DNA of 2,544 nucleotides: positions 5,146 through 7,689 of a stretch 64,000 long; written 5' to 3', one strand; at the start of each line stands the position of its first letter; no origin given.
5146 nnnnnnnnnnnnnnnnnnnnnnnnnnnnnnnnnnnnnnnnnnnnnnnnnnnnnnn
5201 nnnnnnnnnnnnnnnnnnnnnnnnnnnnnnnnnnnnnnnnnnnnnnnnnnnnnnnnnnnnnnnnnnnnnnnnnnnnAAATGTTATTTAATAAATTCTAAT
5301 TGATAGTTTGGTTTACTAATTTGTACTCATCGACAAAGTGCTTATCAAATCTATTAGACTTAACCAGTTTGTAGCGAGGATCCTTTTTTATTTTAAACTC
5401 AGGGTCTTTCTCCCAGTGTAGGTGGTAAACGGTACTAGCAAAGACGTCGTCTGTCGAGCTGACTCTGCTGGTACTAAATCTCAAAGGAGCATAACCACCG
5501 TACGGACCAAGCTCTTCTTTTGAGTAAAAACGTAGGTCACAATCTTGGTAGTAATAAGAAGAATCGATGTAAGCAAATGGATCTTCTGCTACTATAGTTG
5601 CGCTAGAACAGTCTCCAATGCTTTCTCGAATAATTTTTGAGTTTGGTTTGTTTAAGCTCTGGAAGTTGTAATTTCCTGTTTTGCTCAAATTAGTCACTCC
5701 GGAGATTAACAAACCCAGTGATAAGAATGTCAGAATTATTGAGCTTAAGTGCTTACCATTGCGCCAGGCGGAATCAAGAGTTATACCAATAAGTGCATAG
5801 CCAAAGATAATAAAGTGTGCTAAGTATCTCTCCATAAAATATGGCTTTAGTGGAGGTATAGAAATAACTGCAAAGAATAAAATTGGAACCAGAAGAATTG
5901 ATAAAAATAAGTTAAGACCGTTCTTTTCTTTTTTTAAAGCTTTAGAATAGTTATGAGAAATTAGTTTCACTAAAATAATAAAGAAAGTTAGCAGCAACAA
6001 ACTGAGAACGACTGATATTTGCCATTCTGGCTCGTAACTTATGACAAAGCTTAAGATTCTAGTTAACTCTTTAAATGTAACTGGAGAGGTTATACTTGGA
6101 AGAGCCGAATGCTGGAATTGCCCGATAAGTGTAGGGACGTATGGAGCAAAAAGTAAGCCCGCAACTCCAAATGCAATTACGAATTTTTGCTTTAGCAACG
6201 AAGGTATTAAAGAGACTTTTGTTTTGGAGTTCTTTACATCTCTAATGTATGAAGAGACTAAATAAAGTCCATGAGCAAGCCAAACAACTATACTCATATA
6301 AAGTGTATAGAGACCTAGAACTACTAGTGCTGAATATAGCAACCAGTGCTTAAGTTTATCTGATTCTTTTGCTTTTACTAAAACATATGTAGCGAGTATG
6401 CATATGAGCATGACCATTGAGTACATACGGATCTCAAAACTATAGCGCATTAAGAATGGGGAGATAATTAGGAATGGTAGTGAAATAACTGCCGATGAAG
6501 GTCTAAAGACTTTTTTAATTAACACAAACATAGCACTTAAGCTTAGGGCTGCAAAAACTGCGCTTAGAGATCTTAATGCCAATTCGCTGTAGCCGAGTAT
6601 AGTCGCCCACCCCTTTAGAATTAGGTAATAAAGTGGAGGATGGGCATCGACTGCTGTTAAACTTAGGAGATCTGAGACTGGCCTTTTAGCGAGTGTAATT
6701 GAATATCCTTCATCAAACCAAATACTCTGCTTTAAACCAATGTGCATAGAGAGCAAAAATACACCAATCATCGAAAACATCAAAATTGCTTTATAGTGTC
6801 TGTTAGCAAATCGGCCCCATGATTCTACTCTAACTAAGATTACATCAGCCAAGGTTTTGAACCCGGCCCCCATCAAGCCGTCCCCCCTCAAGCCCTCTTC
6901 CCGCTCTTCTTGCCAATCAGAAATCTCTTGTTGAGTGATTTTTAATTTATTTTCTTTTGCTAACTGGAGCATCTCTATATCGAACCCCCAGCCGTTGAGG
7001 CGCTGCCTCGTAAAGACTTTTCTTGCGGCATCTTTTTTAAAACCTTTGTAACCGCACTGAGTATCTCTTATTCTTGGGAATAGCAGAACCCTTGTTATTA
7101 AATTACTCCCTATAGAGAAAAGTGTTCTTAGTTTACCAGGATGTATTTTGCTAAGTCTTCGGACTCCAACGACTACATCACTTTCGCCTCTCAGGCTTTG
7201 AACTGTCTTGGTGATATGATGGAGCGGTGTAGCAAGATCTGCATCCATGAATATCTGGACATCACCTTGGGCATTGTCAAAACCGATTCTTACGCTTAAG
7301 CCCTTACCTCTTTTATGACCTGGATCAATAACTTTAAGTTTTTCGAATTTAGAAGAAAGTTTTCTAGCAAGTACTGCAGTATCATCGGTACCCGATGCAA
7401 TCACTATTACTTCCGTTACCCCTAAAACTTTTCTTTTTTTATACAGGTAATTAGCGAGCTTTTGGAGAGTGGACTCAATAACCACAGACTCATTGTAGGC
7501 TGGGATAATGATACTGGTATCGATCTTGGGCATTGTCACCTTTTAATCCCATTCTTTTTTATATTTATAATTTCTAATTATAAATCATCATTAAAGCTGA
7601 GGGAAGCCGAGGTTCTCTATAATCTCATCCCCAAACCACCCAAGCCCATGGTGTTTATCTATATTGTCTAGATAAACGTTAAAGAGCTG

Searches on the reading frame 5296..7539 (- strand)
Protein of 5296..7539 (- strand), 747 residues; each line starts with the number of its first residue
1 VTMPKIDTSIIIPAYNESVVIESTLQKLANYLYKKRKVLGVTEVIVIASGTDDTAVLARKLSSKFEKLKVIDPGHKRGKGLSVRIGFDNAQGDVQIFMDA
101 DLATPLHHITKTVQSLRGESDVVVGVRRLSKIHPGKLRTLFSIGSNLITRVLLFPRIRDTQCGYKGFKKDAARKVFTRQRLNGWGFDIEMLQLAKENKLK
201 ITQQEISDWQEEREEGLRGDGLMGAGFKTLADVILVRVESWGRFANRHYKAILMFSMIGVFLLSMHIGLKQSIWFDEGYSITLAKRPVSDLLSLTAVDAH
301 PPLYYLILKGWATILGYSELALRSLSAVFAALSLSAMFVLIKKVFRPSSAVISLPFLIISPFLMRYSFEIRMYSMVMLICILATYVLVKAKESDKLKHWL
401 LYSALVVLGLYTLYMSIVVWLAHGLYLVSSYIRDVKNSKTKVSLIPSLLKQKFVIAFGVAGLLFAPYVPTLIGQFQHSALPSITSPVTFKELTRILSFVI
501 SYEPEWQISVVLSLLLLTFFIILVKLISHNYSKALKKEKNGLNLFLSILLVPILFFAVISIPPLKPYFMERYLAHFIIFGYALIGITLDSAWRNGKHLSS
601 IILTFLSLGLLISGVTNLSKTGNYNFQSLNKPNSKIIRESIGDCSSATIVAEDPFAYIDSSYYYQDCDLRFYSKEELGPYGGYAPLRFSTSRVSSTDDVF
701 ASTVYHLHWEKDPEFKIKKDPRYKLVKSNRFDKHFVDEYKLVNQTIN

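Call 71: search_protein_families(library=pfam, proteins=[window:5296-7539:-], max_evalue=0.001)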
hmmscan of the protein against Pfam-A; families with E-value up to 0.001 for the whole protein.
window:5296-7539:- (747 aa): 3 families
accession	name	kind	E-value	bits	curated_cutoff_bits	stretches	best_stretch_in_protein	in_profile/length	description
PF00535.33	Glycos_transf_2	-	1.2e-21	77.8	23.3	1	9-176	1-168/168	Glycosyl transferase family 2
PF13231.12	PMT_2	-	1.4e-15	58.3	26.1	1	300-442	2-143/160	Dolichyl-phosphate-mannose-protein mannosyltransferase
PF13641.12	Glyco_tranf_2_3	-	2.3e-07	31.5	27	1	8-154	3-132/230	Glycosyltransferase like family 2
